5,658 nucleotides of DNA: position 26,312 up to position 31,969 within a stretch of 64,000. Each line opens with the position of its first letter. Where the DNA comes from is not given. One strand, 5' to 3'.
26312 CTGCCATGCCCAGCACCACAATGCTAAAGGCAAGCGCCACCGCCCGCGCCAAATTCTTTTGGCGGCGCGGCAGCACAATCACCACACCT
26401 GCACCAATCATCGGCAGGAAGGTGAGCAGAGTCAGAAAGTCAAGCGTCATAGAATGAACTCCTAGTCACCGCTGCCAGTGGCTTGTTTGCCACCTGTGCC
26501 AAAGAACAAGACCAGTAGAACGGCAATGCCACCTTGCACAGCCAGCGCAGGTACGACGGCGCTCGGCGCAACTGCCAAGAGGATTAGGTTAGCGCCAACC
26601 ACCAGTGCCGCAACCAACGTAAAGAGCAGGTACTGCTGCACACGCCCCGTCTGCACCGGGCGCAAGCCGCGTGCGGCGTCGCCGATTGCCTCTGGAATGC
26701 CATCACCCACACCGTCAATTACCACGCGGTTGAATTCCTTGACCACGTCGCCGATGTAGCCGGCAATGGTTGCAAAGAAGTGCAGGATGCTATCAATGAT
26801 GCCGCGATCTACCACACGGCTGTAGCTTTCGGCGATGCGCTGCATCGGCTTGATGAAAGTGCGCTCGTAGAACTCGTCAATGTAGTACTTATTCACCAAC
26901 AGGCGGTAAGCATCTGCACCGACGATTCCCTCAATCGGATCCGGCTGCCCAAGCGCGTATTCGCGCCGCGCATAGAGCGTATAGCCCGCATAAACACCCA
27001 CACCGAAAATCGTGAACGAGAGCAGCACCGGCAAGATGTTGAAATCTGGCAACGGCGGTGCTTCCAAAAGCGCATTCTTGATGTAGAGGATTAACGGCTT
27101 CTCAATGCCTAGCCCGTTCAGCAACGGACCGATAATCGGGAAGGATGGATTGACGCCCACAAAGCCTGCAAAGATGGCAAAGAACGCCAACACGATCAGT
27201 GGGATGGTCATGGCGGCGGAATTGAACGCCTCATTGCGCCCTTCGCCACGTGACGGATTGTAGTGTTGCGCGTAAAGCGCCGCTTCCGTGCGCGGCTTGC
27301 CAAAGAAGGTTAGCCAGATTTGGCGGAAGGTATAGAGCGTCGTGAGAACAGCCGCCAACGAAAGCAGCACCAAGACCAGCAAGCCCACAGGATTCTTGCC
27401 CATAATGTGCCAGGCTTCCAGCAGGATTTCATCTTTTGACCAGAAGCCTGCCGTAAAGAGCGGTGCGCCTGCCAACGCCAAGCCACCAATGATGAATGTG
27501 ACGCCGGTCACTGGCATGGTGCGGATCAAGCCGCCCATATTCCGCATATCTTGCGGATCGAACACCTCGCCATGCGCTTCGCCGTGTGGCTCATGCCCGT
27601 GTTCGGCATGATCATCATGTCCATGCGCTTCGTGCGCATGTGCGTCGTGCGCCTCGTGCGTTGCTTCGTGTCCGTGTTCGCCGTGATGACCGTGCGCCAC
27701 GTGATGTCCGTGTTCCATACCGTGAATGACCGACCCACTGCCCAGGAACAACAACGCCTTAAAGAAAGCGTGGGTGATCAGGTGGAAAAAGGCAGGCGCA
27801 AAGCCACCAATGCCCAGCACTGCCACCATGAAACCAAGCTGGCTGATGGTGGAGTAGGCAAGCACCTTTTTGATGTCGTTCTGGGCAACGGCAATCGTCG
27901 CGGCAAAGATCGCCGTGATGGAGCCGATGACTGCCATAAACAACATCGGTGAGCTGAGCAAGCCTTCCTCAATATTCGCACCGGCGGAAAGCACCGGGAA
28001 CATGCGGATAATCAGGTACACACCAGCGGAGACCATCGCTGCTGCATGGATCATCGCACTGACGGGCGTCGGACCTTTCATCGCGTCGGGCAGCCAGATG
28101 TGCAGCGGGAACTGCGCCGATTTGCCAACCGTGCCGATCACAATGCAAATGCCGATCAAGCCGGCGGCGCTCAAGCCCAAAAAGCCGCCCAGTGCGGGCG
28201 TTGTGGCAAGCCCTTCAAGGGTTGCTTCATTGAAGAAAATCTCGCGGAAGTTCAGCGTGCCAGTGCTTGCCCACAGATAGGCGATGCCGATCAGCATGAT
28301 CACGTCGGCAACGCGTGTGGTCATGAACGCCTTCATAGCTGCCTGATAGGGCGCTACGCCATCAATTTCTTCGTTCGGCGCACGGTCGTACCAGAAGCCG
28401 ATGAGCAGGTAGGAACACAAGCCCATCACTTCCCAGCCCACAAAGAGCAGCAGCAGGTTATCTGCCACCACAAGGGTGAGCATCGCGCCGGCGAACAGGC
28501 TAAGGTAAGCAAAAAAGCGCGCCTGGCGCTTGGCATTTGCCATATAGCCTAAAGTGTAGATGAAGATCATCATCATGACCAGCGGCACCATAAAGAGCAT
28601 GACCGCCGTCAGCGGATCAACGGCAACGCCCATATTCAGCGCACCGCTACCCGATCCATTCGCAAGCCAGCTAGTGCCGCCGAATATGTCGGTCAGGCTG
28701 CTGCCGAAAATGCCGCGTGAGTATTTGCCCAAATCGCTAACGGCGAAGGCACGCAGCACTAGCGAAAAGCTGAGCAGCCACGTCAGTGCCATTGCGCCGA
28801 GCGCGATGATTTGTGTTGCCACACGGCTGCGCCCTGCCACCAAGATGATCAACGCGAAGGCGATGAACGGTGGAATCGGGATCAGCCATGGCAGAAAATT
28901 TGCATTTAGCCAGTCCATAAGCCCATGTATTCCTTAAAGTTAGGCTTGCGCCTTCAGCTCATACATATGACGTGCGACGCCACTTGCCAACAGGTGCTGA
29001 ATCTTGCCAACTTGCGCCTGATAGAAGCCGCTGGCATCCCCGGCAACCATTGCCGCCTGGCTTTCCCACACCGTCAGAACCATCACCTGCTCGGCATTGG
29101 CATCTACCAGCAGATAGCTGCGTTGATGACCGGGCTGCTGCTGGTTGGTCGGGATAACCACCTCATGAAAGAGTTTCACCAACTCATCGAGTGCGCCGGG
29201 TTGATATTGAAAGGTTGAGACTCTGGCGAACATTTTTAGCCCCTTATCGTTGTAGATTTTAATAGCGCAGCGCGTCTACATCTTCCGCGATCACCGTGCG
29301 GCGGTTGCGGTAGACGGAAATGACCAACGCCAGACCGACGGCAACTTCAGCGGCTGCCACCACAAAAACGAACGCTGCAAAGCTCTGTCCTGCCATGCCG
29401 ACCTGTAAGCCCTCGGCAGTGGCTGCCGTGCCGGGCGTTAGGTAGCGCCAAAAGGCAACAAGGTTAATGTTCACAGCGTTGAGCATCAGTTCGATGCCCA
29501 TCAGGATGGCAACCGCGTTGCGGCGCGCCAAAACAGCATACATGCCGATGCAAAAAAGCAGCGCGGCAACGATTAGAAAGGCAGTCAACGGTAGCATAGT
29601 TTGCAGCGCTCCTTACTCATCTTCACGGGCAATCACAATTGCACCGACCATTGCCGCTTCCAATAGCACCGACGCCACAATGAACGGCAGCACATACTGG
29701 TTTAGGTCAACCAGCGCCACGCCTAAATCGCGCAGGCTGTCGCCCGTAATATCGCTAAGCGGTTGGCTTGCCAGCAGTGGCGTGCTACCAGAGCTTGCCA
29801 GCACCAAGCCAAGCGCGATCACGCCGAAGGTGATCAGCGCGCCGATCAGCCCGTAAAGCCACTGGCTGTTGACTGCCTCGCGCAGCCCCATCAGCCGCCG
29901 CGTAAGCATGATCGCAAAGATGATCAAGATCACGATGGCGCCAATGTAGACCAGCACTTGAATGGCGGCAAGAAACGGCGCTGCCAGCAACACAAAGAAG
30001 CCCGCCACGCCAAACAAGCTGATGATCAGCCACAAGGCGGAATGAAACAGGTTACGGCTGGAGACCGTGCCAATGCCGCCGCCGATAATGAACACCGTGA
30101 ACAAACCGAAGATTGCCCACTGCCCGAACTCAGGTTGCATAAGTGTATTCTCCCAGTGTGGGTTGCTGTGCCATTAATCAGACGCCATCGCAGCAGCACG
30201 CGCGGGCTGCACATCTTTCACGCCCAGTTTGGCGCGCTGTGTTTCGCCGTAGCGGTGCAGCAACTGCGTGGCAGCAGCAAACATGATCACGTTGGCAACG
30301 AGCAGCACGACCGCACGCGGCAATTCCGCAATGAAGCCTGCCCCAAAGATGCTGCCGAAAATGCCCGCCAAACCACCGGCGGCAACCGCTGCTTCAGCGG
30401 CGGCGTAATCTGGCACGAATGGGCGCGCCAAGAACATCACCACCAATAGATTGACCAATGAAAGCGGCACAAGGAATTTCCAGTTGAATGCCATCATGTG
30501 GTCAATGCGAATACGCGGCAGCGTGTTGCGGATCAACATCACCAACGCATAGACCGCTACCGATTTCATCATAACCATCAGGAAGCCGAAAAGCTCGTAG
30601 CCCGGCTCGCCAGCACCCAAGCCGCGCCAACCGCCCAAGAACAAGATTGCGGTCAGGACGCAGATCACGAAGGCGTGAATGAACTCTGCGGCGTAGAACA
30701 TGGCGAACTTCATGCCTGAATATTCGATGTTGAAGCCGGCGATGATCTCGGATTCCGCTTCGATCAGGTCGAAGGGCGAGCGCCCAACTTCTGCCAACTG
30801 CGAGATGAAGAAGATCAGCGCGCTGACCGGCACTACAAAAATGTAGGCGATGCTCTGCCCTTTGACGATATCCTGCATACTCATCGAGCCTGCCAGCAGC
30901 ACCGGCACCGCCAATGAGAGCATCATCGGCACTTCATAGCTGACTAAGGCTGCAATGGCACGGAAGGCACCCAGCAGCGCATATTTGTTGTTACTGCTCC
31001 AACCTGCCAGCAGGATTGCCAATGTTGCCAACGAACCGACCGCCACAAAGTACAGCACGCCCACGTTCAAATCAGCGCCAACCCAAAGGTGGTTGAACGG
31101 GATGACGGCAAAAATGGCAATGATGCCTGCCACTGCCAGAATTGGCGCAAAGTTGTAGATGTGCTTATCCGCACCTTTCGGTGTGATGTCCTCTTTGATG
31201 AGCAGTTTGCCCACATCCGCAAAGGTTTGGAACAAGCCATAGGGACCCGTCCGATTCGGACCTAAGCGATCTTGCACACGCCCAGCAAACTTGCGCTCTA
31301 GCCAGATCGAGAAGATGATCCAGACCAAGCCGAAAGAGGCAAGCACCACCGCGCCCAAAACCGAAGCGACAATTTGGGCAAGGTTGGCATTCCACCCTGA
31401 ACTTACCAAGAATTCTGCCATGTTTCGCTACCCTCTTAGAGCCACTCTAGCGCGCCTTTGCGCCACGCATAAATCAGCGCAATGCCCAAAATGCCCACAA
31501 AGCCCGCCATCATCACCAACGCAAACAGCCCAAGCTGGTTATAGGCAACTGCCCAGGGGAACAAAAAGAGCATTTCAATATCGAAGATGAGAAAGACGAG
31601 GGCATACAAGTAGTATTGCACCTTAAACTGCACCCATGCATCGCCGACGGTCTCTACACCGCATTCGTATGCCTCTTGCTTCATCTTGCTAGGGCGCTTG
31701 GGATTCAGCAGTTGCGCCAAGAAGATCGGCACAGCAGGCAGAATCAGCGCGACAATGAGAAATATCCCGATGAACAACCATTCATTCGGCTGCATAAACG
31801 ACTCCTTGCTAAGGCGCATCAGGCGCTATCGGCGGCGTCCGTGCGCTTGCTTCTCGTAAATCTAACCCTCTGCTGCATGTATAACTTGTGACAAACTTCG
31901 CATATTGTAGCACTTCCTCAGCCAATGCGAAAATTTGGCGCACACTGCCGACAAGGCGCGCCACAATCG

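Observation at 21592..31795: Membrane-arm-only complex I operon with two NuoM copies (nuoA-H-J-K-x-L-M-M-N)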

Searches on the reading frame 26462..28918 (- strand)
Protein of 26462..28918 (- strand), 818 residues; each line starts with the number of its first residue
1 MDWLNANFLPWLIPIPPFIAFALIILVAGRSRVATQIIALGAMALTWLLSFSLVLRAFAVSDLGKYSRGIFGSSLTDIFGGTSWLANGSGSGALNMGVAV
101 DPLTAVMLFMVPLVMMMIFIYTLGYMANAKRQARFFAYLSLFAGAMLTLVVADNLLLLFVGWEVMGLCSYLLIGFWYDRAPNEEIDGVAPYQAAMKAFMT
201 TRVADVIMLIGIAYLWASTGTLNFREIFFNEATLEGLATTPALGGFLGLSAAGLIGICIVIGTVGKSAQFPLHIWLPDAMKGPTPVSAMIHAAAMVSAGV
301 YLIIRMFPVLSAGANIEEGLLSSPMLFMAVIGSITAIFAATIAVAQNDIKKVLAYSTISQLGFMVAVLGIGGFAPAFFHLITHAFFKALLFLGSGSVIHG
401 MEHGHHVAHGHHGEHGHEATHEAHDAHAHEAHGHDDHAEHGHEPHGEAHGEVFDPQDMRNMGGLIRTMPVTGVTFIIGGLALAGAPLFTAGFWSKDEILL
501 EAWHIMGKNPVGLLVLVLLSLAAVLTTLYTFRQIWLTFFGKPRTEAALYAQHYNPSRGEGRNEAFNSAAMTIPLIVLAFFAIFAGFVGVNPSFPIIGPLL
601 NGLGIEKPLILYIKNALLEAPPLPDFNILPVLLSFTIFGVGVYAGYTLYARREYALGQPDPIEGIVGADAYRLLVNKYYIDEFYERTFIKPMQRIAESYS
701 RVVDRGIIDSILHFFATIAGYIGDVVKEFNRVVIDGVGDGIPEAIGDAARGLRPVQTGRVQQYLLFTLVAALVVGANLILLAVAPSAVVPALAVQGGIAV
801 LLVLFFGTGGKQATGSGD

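Call 3: search_protein_families(library=pfam, proteins=[window:26462-28918:-])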
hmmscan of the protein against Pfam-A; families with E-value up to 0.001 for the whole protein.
window:26462-28918:- (818 aa): 2 families
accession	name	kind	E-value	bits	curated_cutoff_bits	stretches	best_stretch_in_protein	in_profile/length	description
PF00361.26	Proton_antipo_M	-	7.5e-68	229.3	21.5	2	152-404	1-229/294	NADH:quinone oxidoreductase/Mrp antiporter, TM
PF00662.26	Proton_antipo_N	-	1.2e-11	44.7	24.5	1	89-136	4-51/51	NADH-Ubiquinone oxidoreductase (complex I), chain 5 N-terminus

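Call 4: search_protein_families(library=ncbifam, proteins=[window:26462-28918:-])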
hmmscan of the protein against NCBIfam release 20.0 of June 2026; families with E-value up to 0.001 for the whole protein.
window:26462-28918:- (818 aa): 75 families (the best 25 are shown)
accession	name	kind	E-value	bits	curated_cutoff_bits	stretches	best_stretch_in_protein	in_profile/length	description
NF005141.0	PRK06590.1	equivalog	3.5e-167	558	556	2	10-407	5-360/615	NADH-quinone oxidoreductase subunit L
TIGR01974.1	NDH_I_L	subfamily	7.3e-164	547.1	407.5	2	11-407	4-364/630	NADH-quinone oxidoreductase subunit L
NF005626.0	PRK07376.1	equivalog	1.7e-129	433.1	963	2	10-405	8-373/675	NAD(P)H-quinone oxidoreductase subunit 5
NF040617.1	F420_dehyd_FpoL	exception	6.1e-112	375.5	1050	2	9-401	5-377/669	F420H2 dehydrogenase subunit FpoL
NF005633.0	PRK07390.1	subfamily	1.4e-74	251.8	676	2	93-399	80-358/613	NAD(P)H-quinone oxidoreductase subunit F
NF009288.0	PRK12648.1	equivalog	3e-73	247.4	1104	2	82-399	60-348/954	monovalent cation/H+ antiporter subunit A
NF009287.0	PRK12647.1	equivalog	6.5e-70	236.6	937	2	91-400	65-349/773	putative monovalent cation/H+ antiporter subunit A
NF009284.0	PRK12644.1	equivalog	1.3e-69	235.3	962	2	93-399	65-344/975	Na+/H+ antiporter subunit A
TIGR00940.1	2a6301s01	subfamily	7.1e-69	233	920.45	2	93-399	66-360/793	monovalent cation:proton antiporter subunit A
NF005097.0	PRK06525.1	equivalog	9.8e-69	232.3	430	2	92-397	66-351/480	hydrogenase 4 subunit D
TIGR01960.1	ndhF3_CO2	subfamily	2.1e-67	228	588.7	2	93-400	80-359/606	NAD(P)H dehydrogenase, subunit NdhF3 family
NF009290.0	PRK12650.1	equivalog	1.3e-66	225.2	980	2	82-399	60-351/966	DUF4040 family protein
NF009285.0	PRK12645.1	equivalog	2.2e-66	224.6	1028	2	93-399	69-364/804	Na+/H+ antiporter subunit A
NF009289.0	PRK12649.1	equivalog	6e-63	213.4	1117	2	78-400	60-360/789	putative monovalent cation/H+ antiporter subunit A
NF009286.0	PRK12646.1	equivalog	7.2e-59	200.1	1063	2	94-399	70-365/800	DUF4040 family protein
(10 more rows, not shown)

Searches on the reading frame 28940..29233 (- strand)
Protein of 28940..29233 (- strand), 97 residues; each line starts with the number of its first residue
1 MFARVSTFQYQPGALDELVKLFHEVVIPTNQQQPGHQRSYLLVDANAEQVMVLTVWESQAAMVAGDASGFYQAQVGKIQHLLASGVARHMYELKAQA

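Call 3: search_protein_families(library=pfam, proteins=[window:28940-29233:-])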
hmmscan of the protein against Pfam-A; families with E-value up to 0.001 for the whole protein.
window:28940-29233:- (97 aa): 1 family
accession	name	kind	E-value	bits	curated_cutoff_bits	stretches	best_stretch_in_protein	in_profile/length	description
PF03992.22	ABM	-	5.7e-10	39.7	23.1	1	1-64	1-65/78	Antibiotic biosynthesis monooxygenase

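Call 4: search_protein_families(library=ncbifam, proteins=[window:28940-29233:-])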
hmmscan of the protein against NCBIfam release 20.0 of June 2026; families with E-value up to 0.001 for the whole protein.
window:28940-29233:- (97 aa): 0 families

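Call 75: search_solved_structures(query=window:28940-29233:-, max_evalue=1)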
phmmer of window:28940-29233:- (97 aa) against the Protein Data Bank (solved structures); distinct sequences matched with E-value up to 1: 4.
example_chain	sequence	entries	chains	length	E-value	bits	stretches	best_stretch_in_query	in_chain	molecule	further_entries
5i9d_A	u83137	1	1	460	2.4e-07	34.2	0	11-26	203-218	pentatricopeptide repeat protein dPPR-U8A2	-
5i9g_C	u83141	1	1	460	3.2e-07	33.9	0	12-26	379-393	pentatricopeptide repeat protein dPPR-U8C2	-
5i9h_A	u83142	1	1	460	3.5e-07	33.7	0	12-26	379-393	pentatricopeptide repeat protein dPPR-U8G2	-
5i9f_A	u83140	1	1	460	4.6e-07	33.4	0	12-26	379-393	pentatricopeptide repeat protein dPPR-U10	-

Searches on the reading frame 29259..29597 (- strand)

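Call 3: search_protein_families(library=pfam, proteins=[window:29259-29597:-])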
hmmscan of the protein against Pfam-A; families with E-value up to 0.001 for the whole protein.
window:29259-29597:- (112 aa): 1 family
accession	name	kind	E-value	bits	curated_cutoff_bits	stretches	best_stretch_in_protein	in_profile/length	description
PF00420.29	Oxidored_q2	-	8.9e-25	86.7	26.1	1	7-110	2-93/95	NADH-ubiquinone/plastoquinone oxidoreductase chain 4L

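Call 4: search_protein_families(library=ncbifam, proteins=[window:29259-29597:-])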
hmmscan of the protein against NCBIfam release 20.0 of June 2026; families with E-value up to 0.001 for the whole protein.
window:29259-29597:- (112 aa): 14 families
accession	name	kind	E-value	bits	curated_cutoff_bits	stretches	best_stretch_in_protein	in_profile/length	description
NF004322.0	PRK05715.1-4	equivalog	3.4e-33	113.7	128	1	2-111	4-103/104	NADH-quinone oxidoreductase subunit NuoK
NF004320.0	PRK05715.1-2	equivalog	2.5e-27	94.8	57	1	4-111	3-98/99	NADH-quinone oxidoreductase subunit NuoK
NF040614.1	F420_dehyd_FpoK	exception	2.5e-24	85.6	145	1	3-112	1-98/98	F420H2 dehydrogenase subunit FpoK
NF004321.0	PRK05715.1-3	equivalog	2.8e-23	82.1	91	1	1-111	1-100/101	NADH-quinone oxidoreductase subunit NuoK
NF004323.0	PRK05715.1-5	equivalog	7.4e-23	80.8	89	1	3-111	4-101/102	NADH-quinone oxidoreductase subunit NuoK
NF004319.0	PRK05715.1-1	equivalog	1e-13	51.3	101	1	1-110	1-98/100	NADH-quinone oxidoreductase subunit NuoK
NF005621.0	PRK07375.1-6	equivalog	1.1e-05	25.2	126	1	9-104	12-110/120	putative monovalent cation/H+ antiporter subunit C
NF006250.0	PRK08388.1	equivalog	4.2e-05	24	137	1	8-111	6-115/119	putative monovalent cation/H+ antiporter subunit C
NF005618.0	PRK07375.1-3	equivalog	7.1e-05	23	107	0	6-105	7-113/119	putative monovalent cation/H+ antiporter subunit C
NF009302.0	PRK12659.1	equivalog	0.00031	20.6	154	1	8-111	6-111/117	Na+/H+ antiporter subunit C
NF005619.0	PRK07375.1-4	equivalog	0.00034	21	145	1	9-107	7-107/111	Na+/H+ antiporter subunit C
NF005624.0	PRK07375.2-3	equivalog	0.00048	20.3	95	0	8-98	8-100/105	cation:proton antiporter subunit C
NF009303.0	PRK12660.1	subfamily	0.0007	19.5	132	1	7-111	5-108/114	putative monovalent cation/H+ antiporter subunit C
NF009301.0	PRK12658.1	equivalog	0.00095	18.9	156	0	7-111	5-111/125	Na+/H+ antiporter subunit C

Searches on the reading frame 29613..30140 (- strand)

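Call 3: search_protein_families(library=pfam, proteins=[window:29613-30140:-])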
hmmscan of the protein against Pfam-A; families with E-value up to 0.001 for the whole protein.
window:29613-30140:- (175 aa): 3 families
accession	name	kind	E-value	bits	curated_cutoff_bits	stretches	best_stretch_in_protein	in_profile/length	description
PF00499.25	Oxidored_q3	-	1.5e-34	119.3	33.2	1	22-170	2-146/146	NADH-ubiquinone/plastoquinone oxidoreductase chain 6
PF13244.11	MbhD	-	0.00061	20.3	27.2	1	16-81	1-66/67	MBH, subunit D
PF13520.12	AA_permease_2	-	0.00093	18.7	27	1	30-123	84-175/427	Amino acid permease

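Call 4: search_protein_families(library=ncbifam, proteins=[window:29613-30140:-])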
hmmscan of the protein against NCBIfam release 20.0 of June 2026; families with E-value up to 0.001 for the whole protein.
window:29613-30140:- (175 aa): 14 families
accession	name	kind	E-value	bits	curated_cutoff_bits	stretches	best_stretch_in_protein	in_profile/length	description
NF005163.0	PRK06638.1-3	equivalog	6.3e-30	104.1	174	1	7-174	8-170/203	NADH-quinone oxidoreductase subunit J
NF005168.0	PRK06638.2-3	equivalog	5.7e-29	101.2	154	1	6-174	3-168/172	NADH-quinone oxidoreductase subunit J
NF005164.0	PRK06638.1-4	equivalog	7.7e-23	80.9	154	1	9-171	6-169/211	NADH-quinone oxidoreductase subunit J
NF005165.0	PRK06638.1-5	equivalog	5.3e-21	74.8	192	1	10-173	22-183/282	NADH-quinone oxidoreductase subunit J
NF005024.0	PRK06433.1-4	equivalog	7.7e-21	74.1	101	1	10-82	8-80/89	NADH dehydrogenase subunit J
NF005166.0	PRK06638.2-1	equivalog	1.1e-17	64.5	284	1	10-175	7-167/174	NADH-quinone oxidoreductase subunit J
NF005025.0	PRK06433.1-5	equivalog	1.8e-17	63.5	95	1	8-87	13-92/96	NADH dehydrogenase subunit J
NF005167.0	PRK06638.2-2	equivalog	2.5e-16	60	137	1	11-172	7-163/176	NADH-quinone oxidoreductase subunit J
NF005023.0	PRK06433.1-2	equivalog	4e-15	56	92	1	10-80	6-76/82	NADH dehydrogenase subunit J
NF005162.0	PRK06638.1-1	equivalog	8.7e-15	55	157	1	20-174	14-162/184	NADH-quinone oxidoreductase subunit J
NF005169.0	PRK06638.2-4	equivalog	7.4e-10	39.1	319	1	11-169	7-163/182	NADH-quinone oxidoreductase subunit J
NF040613.1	F420_dehyd_FpoJ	exception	0.00024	21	110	1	136-174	43-79/81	F420H2 dehydrogenase subunit FpoJ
NF005030.0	PRK06439.1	equivalog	0.00047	20.2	121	1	146-175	43-72/72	NADH dehydrogenase subunit J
NF009284.0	PRK12644.1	equivalog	0.00054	18.1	962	1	12-163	603-754/975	Na+/H+ antiporter subunit A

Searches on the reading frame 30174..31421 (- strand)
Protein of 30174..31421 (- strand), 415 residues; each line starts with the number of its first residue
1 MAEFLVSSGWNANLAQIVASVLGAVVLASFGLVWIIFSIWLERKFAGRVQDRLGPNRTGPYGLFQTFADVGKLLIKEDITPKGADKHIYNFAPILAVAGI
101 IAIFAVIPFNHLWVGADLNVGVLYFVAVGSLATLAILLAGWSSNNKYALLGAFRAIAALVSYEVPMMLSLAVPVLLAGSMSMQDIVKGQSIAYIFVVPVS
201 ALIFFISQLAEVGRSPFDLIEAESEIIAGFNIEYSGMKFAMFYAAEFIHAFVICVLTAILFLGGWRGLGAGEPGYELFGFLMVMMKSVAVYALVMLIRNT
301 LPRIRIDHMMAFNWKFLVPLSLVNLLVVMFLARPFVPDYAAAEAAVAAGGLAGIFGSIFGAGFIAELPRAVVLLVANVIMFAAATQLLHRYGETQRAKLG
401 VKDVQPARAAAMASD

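Call 3: search_protein_families(library=pfam, proteins=[window:30174-31421:-])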
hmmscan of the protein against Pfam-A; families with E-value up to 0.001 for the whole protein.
window:30174-31421:- (415 aa): 1 family
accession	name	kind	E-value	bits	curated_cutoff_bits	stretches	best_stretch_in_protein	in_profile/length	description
PF00146.26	NADHdh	-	5.4e-110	367.9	27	1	25-328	4-297/298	NADH dehydrogenase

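Call 4: search_protein_families(library=ncbifam, proteins=[window:30174-31421:-])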
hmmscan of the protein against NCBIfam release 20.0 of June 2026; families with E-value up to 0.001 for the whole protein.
window:30174-31421:- (415 aa): 7 families
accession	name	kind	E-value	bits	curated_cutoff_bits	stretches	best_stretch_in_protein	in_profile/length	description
NF004741.0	PRK06076.1-2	equivalog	1.3e-94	317.1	305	1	16-331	18-332/337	NADH-quinone oxidoreductase subunit NuoH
NF004745.0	PRK06076.1-6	equivalog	2.6e-86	290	450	1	12-331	7-332/341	NADH-quinone oxidoreductase subunit NuoH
NF004740.0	PRK06076.1-1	equivalog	6.5e-86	288.8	399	1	12-329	6-317/325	NADH-quinone oxidoreductase subunit NuoH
NF040610.1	F420_dehyd_FpoH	exception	1.1e-85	287.9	475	1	15-332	8-336/339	F420H2 dehydrogenase subunit FpoH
NF004743.0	PRK06076.1-4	equivalog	1.6e-85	287.6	494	1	21-342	17-352/433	NADH-quinone oxidoreductase subunit NuoH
NF004744.0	PRK06076.1-5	equivalog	2e-78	264.1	542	2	3-266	13-281/372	NADH-quinone oxidoreductase subunit NuoH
NF004742.0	PRK06076.1-3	equivalog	4.1e-78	263.1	531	1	16-331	20-347/356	NADH-quinone oxidoreductase subunit NuoH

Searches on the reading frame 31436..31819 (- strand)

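Call 3: search_protein_families(library=pfam, proteins=[window:31436-31819:-])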
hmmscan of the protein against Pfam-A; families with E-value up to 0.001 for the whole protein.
window:31436-31819:- (127 aa): 1 family
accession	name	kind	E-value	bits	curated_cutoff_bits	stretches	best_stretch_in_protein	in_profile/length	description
PF00507.24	Oxidored_q4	-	2.7e-38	130.6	23.3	1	30-126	3-99/99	NADH-ubiquinone/plastoquinone oxidoreductase, chain 3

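Call 4: search_protein_families(library=ncbifam, proteins=[window:31436-31819:-])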
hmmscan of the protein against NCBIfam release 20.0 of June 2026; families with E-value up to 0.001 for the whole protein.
window:31436-31819:- (127 aa): 8 families
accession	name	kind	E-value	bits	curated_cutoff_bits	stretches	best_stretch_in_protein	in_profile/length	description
NF005839.0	PRK07756.1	equivalog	6.5e-41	139.4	163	1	11-127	6-122/122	NADH-quinone oxidoreductase subunit A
NF005922.0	PRK07928.1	equivalog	3.5e-31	108.1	155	1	19-126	9-118/119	NADH-quinone oxidoreductase subunit A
NF006303.0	PRK08489.1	equivalog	2.9e-27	95.8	145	1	17-126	11-125/129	NAD(P)H-quinone oxidoreductase subunit 3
NF005022.0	PRK06432.1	equivalog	6.2e-12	45.7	164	1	48-127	71-150/151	NADH dehydrogenase subunit A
NF004729.0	PRK06073.1-5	equivalog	2.4e-09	37.3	94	1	10-120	10-123/134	NADH dehydrogenase subunit A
NF004727.0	PRK06073.1-2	equivalog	2e-08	34.4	101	1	15-104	5-98/120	NADH dehydrogenase subunit A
NF004726.0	PRK06073.1-1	equivalog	0.00028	20.9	150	1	32-117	24-109/129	NADH dehydrogenase subunit A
NF004728.0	PRK06073.1-4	equivalog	0.00042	20.5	124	1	18-120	11-117/129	NADH dehydrogenase subunit A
